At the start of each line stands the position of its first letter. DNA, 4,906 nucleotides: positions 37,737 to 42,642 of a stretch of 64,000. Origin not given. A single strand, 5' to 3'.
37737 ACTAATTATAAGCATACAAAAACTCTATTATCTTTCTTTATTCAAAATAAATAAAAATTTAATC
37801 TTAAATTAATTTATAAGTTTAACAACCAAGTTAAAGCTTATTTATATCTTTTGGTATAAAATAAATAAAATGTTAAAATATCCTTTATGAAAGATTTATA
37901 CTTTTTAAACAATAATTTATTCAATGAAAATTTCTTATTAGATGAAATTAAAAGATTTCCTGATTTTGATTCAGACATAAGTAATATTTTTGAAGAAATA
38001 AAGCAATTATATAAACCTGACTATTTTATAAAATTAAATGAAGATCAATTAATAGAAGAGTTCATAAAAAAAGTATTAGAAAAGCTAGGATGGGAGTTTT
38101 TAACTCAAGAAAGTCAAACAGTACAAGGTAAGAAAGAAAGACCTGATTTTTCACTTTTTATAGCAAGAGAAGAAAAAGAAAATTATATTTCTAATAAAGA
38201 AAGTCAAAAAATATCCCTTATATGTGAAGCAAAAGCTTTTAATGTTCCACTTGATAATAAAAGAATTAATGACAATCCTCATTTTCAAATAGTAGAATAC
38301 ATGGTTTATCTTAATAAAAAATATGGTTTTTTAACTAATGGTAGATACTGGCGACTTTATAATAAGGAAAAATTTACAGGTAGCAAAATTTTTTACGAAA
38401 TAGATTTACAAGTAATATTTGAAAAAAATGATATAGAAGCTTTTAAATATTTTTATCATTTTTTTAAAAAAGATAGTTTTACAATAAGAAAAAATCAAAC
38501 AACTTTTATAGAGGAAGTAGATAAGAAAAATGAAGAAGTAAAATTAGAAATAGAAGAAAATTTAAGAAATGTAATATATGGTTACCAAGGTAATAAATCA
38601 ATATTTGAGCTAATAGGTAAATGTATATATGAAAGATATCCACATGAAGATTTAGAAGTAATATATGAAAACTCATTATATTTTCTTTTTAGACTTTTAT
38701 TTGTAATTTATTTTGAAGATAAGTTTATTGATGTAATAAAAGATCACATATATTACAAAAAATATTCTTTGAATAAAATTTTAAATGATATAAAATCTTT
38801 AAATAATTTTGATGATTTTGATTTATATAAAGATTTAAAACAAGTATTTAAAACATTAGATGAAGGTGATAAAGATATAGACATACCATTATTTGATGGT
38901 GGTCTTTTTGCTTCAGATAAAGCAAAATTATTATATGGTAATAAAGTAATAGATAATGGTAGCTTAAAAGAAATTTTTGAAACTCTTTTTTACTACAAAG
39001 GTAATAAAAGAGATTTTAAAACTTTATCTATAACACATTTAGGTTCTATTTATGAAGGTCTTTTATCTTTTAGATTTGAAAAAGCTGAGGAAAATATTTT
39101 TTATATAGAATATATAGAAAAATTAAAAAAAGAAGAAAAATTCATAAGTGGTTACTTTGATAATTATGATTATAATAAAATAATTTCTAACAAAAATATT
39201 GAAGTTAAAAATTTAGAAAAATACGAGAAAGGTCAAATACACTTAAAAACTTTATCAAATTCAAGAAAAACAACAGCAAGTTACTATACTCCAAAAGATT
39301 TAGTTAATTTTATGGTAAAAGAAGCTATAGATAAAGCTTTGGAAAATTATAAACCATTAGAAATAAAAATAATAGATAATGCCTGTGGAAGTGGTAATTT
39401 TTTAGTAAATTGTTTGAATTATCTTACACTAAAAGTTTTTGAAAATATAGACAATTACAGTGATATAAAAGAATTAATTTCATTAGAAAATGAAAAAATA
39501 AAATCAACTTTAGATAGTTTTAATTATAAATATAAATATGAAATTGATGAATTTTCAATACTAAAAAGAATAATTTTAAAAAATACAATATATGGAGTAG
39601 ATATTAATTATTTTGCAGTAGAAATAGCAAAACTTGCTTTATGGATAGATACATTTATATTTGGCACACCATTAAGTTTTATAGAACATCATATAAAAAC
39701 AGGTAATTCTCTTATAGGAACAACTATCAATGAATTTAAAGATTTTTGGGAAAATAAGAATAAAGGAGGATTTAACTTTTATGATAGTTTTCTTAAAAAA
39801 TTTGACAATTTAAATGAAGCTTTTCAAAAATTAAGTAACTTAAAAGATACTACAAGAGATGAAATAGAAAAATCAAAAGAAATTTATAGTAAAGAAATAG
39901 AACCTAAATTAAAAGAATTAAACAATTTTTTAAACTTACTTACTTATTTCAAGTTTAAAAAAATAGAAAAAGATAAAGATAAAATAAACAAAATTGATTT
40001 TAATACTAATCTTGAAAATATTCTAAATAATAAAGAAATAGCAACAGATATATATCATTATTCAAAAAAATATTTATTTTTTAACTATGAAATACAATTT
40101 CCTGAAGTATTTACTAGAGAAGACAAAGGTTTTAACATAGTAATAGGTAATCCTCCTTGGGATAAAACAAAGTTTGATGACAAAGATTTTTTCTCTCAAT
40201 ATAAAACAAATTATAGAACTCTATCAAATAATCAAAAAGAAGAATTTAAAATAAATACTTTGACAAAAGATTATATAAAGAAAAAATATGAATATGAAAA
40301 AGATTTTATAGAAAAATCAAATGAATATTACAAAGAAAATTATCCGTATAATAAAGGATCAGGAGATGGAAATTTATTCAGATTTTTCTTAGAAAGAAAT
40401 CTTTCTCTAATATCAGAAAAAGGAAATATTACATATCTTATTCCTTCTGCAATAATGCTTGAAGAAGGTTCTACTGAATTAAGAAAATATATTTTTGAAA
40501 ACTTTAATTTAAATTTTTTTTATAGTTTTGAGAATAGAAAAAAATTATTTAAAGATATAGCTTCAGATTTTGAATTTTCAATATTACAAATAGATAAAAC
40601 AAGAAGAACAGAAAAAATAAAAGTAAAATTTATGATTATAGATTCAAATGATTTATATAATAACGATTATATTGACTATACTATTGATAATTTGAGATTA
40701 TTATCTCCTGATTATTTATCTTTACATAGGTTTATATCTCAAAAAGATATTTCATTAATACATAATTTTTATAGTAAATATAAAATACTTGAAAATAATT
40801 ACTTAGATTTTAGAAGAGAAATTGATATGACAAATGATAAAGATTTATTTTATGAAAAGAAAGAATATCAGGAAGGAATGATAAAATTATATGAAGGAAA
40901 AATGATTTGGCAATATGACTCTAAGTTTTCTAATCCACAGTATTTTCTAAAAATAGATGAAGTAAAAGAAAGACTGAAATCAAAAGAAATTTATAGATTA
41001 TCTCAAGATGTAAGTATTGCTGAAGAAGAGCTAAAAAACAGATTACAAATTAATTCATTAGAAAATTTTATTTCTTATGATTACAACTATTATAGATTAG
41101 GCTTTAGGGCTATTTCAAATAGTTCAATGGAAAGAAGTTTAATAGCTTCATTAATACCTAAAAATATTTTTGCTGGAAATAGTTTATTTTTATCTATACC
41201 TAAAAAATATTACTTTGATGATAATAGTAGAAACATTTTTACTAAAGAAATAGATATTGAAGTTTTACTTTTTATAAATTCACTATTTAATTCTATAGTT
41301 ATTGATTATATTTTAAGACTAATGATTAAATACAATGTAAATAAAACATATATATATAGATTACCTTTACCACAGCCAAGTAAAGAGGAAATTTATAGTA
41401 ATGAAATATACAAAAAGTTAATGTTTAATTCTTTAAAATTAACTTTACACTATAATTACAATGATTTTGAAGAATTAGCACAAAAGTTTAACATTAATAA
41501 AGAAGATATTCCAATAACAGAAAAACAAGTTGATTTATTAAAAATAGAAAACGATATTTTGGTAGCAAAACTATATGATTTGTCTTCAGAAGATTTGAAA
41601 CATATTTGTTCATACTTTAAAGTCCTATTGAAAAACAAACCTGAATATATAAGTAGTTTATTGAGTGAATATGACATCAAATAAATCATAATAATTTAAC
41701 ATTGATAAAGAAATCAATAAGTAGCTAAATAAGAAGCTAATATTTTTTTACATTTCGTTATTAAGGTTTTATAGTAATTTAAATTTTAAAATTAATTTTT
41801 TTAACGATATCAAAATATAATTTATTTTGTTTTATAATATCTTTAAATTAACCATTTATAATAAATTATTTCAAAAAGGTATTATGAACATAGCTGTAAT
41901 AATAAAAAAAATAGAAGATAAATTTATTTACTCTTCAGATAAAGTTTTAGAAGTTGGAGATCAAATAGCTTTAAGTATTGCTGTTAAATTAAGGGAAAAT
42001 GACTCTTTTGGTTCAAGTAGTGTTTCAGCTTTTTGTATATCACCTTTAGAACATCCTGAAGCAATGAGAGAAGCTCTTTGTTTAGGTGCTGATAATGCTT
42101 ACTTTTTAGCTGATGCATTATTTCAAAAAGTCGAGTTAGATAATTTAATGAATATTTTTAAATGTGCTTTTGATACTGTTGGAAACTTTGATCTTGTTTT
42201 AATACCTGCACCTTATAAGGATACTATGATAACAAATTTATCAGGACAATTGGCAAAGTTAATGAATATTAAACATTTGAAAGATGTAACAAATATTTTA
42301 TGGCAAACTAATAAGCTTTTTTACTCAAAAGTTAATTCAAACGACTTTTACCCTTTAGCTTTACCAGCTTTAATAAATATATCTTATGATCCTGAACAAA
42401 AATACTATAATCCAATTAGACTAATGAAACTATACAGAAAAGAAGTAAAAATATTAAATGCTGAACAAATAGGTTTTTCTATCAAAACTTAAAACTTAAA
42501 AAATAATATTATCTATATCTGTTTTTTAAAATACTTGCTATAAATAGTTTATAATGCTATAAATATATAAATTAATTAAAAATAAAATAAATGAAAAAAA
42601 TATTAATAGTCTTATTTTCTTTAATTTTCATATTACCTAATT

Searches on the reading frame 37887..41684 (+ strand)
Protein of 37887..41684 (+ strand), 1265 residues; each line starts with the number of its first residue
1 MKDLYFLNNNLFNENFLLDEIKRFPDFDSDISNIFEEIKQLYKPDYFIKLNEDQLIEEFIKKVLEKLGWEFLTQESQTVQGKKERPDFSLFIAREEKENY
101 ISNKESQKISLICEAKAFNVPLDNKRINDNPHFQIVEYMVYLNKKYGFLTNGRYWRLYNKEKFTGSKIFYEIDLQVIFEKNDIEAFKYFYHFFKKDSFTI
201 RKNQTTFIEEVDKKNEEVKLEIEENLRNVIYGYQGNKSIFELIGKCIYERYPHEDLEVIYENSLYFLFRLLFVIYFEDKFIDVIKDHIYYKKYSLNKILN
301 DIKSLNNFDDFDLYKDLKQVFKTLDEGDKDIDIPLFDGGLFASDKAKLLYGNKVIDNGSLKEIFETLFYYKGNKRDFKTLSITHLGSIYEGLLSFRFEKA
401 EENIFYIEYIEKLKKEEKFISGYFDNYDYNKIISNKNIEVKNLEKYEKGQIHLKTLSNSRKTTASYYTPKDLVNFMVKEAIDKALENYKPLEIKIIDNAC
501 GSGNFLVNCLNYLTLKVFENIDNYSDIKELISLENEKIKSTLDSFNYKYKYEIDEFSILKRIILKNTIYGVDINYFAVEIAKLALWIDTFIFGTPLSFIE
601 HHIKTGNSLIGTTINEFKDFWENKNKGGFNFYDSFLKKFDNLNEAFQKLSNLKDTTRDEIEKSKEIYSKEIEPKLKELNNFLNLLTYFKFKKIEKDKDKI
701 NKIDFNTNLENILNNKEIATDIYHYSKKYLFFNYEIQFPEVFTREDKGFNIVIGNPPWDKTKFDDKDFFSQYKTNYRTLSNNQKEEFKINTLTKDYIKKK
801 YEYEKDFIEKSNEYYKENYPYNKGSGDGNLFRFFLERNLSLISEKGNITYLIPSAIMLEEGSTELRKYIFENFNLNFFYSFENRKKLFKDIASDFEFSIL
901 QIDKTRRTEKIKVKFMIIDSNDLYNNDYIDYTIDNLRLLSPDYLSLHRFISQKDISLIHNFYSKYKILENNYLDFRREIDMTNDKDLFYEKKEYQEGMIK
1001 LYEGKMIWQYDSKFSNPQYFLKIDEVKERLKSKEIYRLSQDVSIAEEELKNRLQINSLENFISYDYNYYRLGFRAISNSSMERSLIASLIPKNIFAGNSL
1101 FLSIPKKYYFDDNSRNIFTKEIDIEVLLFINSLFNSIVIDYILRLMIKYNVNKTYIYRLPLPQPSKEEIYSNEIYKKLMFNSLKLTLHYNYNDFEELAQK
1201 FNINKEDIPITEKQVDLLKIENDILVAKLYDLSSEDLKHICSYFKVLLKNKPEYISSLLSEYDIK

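Call 12: search_protein_families(library=pfam, proteins=[window:37887-41684:+], max_evalue=0.001)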
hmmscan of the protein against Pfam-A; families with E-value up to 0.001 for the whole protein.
window:37887-41684:+ (1265 aa): 2 families
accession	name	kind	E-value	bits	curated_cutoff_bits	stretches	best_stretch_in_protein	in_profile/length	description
PF07669.17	Eco57I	-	2.7e-16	60.6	25.3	3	566-630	1-76/171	Eco57I restriction-modification methylase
PF20473.4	MmeI_Mtase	-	1.4e-09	37.9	27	1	492-590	20-87/259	MmeI, DNA-methyltransferase domain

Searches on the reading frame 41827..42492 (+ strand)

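Call 12: search_protein_families(library=pfam, proteins=[window:41827-42492:+], max_evalue=0.001)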
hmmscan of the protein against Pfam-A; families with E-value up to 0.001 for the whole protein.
window:41827-42492:+ (221 aa): 1 family
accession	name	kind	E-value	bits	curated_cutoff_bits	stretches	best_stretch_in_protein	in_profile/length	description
PF01012.27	ETF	-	9.9e-08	32.4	26.7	1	41-160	13-126/181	Electron transfer flavoprotein domain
